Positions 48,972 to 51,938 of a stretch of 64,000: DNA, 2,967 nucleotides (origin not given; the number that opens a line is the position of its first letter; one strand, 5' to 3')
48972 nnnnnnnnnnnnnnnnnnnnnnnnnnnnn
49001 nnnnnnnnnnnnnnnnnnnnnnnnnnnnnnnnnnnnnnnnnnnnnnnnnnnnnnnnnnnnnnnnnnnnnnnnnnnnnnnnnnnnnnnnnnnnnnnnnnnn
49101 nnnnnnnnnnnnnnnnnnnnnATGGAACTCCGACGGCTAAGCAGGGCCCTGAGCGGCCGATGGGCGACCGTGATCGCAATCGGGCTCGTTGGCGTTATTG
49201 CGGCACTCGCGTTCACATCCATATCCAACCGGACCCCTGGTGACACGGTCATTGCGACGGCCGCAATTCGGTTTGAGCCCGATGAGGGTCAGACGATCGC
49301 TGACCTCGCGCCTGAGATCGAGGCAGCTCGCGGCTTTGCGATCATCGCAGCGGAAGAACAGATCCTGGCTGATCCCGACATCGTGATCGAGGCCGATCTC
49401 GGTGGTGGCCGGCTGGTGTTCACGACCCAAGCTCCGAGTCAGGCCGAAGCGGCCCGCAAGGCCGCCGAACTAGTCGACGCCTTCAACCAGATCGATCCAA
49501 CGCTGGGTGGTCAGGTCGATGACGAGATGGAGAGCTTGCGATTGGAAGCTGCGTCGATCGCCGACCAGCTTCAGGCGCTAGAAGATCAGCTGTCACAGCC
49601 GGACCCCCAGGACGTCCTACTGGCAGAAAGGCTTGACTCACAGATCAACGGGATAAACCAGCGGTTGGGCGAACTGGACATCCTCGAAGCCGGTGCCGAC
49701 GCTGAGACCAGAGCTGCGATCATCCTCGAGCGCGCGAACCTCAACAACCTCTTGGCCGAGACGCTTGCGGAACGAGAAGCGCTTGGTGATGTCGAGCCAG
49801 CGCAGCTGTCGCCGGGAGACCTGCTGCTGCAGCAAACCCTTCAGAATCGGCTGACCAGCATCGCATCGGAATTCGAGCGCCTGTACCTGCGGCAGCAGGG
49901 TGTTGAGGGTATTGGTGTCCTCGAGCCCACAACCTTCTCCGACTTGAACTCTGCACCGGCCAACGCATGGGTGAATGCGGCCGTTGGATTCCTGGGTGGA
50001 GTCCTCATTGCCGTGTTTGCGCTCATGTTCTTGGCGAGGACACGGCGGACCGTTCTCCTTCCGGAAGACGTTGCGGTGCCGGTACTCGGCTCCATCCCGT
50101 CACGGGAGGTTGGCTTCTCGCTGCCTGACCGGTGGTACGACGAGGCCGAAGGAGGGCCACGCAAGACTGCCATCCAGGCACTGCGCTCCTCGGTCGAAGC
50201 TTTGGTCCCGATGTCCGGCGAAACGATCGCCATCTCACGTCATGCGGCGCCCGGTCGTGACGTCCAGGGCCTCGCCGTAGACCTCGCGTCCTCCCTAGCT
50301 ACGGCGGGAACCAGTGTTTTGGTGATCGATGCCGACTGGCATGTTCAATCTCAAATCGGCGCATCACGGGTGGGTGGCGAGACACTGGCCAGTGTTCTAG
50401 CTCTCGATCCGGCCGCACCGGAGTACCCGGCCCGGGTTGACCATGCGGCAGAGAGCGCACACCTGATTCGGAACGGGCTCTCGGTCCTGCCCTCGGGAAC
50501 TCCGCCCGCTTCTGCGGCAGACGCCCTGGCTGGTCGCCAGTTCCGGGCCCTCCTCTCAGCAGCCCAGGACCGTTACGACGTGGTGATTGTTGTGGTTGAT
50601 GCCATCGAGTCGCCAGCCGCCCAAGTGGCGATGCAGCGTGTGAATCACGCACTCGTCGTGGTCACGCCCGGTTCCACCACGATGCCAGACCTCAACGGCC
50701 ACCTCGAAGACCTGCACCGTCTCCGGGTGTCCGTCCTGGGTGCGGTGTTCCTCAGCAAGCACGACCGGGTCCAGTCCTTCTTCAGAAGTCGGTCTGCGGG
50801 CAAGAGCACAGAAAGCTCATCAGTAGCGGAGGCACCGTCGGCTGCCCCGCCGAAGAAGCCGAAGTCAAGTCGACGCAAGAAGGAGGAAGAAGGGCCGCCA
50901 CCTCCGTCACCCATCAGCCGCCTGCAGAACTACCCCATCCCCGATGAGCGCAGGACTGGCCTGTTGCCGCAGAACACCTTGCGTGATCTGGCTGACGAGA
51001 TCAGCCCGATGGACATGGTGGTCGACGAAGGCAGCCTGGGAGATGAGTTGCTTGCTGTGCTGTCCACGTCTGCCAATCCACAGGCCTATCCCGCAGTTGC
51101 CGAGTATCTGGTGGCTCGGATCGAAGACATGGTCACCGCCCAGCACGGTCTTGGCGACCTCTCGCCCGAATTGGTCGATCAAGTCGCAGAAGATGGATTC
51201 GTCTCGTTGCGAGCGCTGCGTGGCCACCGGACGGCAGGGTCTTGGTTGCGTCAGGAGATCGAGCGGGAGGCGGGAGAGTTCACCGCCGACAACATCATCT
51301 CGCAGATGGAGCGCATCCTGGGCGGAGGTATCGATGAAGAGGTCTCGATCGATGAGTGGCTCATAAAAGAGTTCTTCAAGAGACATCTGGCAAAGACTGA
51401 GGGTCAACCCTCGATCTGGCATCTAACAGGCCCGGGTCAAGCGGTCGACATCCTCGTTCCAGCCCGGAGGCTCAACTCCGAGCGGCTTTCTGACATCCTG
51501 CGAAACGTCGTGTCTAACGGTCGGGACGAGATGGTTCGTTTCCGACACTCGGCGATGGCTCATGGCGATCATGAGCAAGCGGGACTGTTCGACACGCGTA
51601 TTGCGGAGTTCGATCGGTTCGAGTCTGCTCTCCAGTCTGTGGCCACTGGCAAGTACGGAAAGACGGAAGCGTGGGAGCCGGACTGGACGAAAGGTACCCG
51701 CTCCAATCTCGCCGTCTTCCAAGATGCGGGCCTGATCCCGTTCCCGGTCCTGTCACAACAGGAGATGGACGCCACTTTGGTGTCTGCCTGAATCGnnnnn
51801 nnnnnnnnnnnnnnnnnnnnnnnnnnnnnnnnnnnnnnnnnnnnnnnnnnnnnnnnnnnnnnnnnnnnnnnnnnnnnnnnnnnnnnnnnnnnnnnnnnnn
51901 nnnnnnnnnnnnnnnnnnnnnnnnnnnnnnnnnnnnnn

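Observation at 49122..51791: Wzz-like copolymerase fused to a BY-kinase-like pseudo-ATPase and an unrecognisable 330-aa C-terminal domain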

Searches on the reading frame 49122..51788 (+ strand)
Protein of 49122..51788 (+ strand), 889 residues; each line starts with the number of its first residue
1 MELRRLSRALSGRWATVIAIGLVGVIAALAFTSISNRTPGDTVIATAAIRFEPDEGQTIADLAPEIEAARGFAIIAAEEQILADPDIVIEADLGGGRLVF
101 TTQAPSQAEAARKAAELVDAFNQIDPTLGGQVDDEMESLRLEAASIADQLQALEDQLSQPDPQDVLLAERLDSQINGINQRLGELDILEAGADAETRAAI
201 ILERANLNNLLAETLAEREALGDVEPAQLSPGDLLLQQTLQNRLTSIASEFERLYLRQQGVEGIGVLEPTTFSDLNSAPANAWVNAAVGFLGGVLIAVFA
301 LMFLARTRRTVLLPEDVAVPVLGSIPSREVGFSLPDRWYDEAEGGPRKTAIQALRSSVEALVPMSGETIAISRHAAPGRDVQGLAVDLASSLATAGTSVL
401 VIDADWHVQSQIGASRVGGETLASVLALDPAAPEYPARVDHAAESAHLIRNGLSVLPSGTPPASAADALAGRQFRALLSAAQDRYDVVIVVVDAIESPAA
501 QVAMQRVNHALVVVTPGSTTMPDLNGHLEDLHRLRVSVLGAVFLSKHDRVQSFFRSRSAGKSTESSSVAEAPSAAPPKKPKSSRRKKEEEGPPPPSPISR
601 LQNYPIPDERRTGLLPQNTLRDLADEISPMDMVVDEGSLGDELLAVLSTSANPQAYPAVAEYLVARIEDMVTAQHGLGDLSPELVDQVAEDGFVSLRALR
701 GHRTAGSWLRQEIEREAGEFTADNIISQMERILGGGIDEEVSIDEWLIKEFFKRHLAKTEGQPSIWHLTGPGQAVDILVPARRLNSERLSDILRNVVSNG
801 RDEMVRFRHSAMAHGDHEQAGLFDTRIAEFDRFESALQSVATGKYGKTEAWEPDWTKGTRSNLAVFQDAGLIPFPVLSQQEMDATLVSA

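Call 3: search_protein_families(library=pfam, proteins=[window:49122-51788:+], max_evalue=1)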
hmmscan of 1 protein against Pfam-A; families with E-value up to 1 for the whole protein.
window:49122-51788:+ (889 aa): 1 family
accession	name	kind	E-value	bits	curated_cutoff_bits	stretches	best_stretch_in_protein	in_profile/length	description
PF13614.12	AAA_31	-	0.0017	18.7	27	1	384-518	18-151/177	AAA domain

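Call 4: search_protein_families(library=ncbifam, proteins=[window:49122-51788:+], max_evalue=1)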
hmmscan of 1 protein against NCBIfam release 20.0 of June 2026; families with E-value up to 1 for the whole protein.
window:49122-51788:+ (889 aa): 13 families
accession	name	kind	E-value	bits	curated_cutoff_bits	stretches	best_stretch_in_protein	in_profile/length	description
TIGR03029.1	EpsG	equivalog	2.2e-11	43.4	313.8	1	374-543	110-272/274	chain length determinant protein tyrosine kinase EpsG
TIGR01007.1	eps_fam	subfamily_domain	5.2e-11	42.5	108.05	1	384-545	34-189/204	polysaccharide biosynthesis tyrosine autokinase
NF007350.0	PRK09841.1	equivalog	2.3e-08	32.6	1248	1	350-543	514-700/726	tyrosine-protein kinase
TIGR03018.1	pepcterm_TyrKin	hypoth_equivalog_domain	7.7e-07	28.6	230.65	1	453-535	115-200/207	XrtA-associated tyrosine autokinase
TIGR01005.1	eps_transp_fam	subfamily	0.00015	20.1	411.7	1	345-548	521-719/754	exopolysaccharide transport protein family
TIGR01969.1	minD_arch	subfamily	0.0069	15.6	201.75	1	386-543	19-167/251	cell division ATPase MinD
NF033454.1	BREX_5_MTaseX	exception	0.0088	13.6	900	1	684-809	1008-1140/1404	BREX-5 system adenine-specific DNA-methyltransferase PglX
TIGR03371.1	cellulose_yhjQ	equivalog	0.011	15.3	157.85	1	385-535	19-165/246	cellulose biosynthesis protein BcsQ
TIGR01968.1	minD_bact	equivalog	0.019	14.3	212.9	1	464-523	91-150/261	septum site-determining protein MinD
NF041864.1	EpsV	equivalog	0.047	12.2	800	1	265-312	418-464/484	PCP family exopolysaccharide biosynthesis protein EpsV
NF033452.1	BREX_1_MTaseX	exception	0.07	10.9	500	1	736-809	1070-1144/1210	BREX-1 system adenine-specific DNA-methyltransferase PglX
NF008568.0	PRK11519.1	equivalog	0.073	11.2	1068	1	350-542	509-694/720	tyrosine-protein kinase Wzc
NF041546.1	ParA_partition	equivalog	0.56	9.7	180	1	384-443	16-74/203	ParA family partition ATPase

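Call 5: find_homologous_proteins(query=window:49122-51788:+)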
Query window:49122-51788:+ (889 aa): 33 proteins with E <= 0.001 among 8000 candidates.
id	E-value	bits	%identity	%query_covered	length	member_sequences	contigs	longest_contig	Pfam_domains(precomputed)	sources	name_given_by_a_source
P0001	0.0e+0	1922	100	100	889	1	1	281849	-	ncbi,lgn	-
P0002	0.0e+0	1397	73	100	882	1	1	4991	-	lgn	-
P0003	0.0e+0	1014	57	100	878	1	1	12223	-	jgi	jgi:Mrp family chromosome partitioning ATPase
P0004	7.7e-235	800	47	98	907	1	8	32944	-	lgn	-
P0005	9.1e-233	793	46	99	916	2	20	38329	-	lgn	-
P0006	9.8e-233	793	47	99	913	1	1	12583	-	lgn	-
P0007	8.2e-208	711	45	99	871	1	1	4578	-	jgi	jgi:Mrp family chromosome partitioning ATPase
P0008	3.0e-206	706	45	100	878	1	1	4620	-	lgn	-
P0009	4.8e-203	695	44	100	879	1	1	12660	-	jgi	jgi:Mrp family chromosome partitioning ATPase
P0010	6.0e-202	691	42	100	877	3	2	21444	-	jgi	jgi:Mrp family chromosome partitioning ATPase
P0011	1.0e-201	691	43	100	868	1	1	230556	-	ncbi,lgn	-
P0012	2.3e-201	690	41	100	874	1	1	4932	-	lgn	-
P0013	3.4e-200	686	44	100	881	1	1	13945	-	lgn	-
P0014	3.3e-195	669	49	81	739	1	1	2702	-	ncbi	ncbi:MAG: hypothetical protein WBM90_08455, partial [Acidimicrobiia bacterium]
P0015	1.6e-193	664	41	100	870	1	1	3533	-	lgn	-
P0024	7.8e-171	589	38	100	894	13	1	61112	-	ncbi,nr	ncbi:MAG TPA: hypothetical protein VMS99_13290 [Acidimicrobiia bacterium]|nr:hypothetical protein [A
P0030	3.1e-80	289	36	64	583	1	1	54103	-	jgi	jgi:hypothetical protein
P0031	3.9e-23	100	27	51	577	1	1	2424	-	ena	-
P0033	2.6e-4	38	25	32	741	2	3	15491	PF02706.21,PF10609.16,PF01656.30,PF13614.13,PF13807.12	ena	-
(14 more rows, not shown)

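Call 39: list_cluster_members(proteins=[P0001, P0011, P0024])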
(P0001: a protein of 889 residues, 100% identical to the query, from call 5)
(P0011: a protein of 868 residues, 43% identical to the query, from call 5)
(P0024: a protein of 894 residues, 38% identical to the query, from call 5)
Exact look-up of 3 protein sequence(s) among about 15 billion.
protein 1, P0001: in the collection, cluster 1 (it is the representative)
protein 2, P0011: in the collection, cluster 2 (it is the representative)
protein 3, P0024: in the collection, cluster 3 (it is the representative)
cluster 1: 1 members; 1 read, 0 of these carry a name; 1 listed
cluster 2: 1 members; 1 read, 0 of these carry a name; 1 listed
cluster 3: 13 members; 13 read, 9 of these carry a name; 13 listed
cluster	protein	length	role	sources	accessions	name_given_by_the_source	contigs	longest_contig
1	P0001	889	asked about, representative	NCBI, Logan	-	-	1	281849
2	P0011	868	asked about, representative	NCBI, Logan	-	-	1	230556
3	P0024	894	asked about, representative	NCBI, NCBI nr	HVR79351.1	MAG TPA: hypothetical protein VMS99_13290 [Acidimicrobiia bacterium] | hypothetical protein [Acidimicrobiia bacterium]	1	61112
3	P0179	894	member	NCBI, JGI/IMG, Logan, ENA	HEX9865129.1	MAG TPA: hypothetical protein VGC03_09205 [Acidimicrobiia bacterium] | Mrp family chromosome partitioning ATPase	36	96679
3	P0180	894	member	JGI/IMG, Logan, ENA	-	Mrp family chromosome partitioning ATPase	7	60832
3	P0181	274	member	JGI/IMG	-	hypothetical protein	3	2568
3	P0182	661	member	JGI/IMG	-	Mrp family chromosome partitioning ATPase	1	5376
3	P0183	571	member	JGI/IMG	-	Mrp family chromosome partitioning ATPase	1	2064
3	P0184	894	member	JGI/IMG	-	Mrp family chromosome partitioning ATPase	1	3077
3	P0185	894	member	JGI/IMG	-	Mrp family chromosome partitioning ATPase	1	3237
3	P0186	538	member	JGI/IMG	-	MinD-like ATPase involved in chromosome partitioning or flagellar assembly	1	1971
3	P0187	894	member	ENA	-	-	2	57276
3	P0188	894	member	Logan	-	-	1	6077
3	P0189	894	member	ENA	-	-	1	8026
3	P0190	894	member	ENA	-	-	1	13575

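Call 41: find_encoding_contigs(protein=P0011, flank=10000, max_places=1)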
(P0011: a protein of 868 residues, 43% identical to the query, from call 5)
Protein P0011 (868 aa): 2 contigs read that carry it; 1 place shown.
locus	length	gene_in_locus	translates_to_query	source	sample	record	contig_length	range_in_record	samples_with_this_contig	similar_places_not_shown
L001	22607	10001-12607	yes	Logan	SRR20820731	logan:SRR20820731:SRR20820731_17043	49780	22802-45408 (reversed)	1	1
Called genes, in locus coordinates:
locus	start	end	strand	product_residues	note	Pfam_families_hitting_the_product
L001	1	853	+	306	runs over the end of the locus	-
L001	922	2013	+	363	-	PF13439:Glyco_transf_4, PF13579:Glyco_trans_4_4, PF20706:GT4-conflict, PF00534:Glycos_transf_1, PF13692:Glyco_trans_1_4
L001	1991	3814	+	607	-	PF13477:Glyco_trans_4_2, PF13439:Glyco_transf_4, PF13579:Glyco_trans_4_4, PF00534:Glycos_transf_1, PF13692:Glyco_trans_1_4, PF20706:GT4-conflict (faint), PF00583:Acetyltransf_1 (weak), PF13673:Acetyltransf_10 (weak), +1 more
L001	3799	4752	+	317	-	PF00953:Glycos_transf_4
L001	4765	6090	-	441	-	-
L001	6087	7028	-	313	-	PF13527:Acetyltransf_9, PF00583:Acetyltransf_1 (weak), PF13508:Acetyltransf_7 (weak)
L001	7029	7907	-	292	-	PF01073:3Beta_HSD, PF01370:Epimerase, PF02719:Polysacc_synt_2, PF04321:RmlD_sub_bind, PF13460:NAD_binding_10, PF16363:GDP_Man_Dehyd, PF07993:NAD_binding_4 (weak)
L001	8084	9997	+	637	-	PF00106:adh_short (weak), PF01073:3Beta_HSD, PF01370:Epimerase, PF02719:Polysacc_synt_2, PF04321:RmlD_sub_bind, PF05368:NmrA (faint), PF13460:NAD_binding_10, PF16363:GDP_Man_Dehyd, +1 more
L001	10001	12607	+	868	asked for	-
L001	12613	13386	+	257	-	PF01522:Polysacc_deac_1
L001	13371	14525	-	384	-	PF03447:NAD_binding_3 (weak), PF21135:DRL_cat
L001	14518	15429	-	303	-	PF00483:NTP_transferase, PF12804:NTP_transf_3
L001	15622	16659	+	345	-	PF01636:APH, PF19974:TCAD9 (weak)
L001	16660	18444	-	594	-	PF00664:ABC_membrane, PF02463:SMC_N (faint), PF00005:ABC_tran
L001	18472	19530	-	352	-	PF01073:3Beta_HSD, PF01370:Epimerase, PF04321:RmlD_sub_bind, PF13460:NAD_binding_10, PF16363:GDP_Man_Dehyd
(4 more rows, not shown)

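Call 42: find_encoding_contigs(protein=P0024, flank=10000, max_places=1)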
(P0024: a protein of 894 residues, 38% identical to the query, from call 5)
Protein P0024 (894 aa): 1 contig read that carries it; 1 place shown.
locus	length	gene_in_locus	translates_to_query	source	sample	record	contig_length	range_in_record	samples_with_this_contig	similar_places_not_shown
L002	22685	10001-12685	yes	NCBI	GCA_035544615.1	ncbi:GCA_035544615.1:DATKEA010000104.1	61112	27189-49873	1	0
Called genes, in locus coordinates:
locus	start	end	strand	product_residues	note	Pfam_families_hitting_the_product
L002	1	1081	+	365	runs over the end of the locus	PF13439:Glyco_transf_4, PF13579:Glyco_trans_4_4, PF00534:Glycos_transf_1, PF13692:Glyco_trans_1_4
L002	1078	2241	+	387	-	PF13579:Glyco_trans_4_4, PF13439:Glyco_transf_4, PF13477:Glyco_trans_4_2, PF20706:GT4-conflict, PF00534:Glycos_transf_1, PF13692:Glyco_trans_1_4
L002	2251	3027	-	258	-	PF00551:Formyl_trans_N, PF18216:N_formyltrans_C (weak)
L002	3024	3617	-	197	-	PF02397:Bac_transf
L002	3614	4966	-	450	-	-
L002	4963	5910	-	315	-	PF13527:Acetyltransf_9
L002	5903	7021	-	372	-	PF13439:Glyco_transf_4, PF13579:Glyco_trans_4_4, PF20706:GT4-conflict (weak), PF00534:Glycos_transf_1, PF13692:Glyco_trans_1_4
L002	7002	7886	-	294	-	PF01073:3Beta_HSD, PF01370:Epimerase, PF02719:Polysacc_synt_2, PF04321:RmlD_sub_bind, PF13460:NAD_binding_10, PF16363:GDP_Man_Dehyd, PF07993:NAD_binding_4 (weak)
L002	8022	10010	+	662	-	PF13727:CoA_binding_3, PF01073:3Beta_HSD, PF01370:Epimerase, PF02719:Polysacc_synt_2, PF04321:RmlD_sub_bind, PF07993:NAD_binding_4 (faint), PF13460:NAD_binding_10 (weak), PF16363:GDP_Man_Dehyd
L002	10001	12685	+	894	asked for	-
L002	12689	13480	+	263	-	PF01522:Polysacc_deac_1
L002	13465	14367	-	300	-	-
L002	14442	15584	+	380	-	PF13439:Glyco_transf_4 (weak), PF13579:Glyco_trans_4_4, PF20706:GT4-conflict, PF00534:Glycos_transf_1, PF13692:Glyco_trans_1_4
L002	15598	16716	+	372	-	PF01041:DegT_DnrJ_EryC1, PF00155:Aminotran_1_2 (weak)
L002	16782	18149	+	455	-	PF03853:YjeF_N, PF01256:Carb_kinase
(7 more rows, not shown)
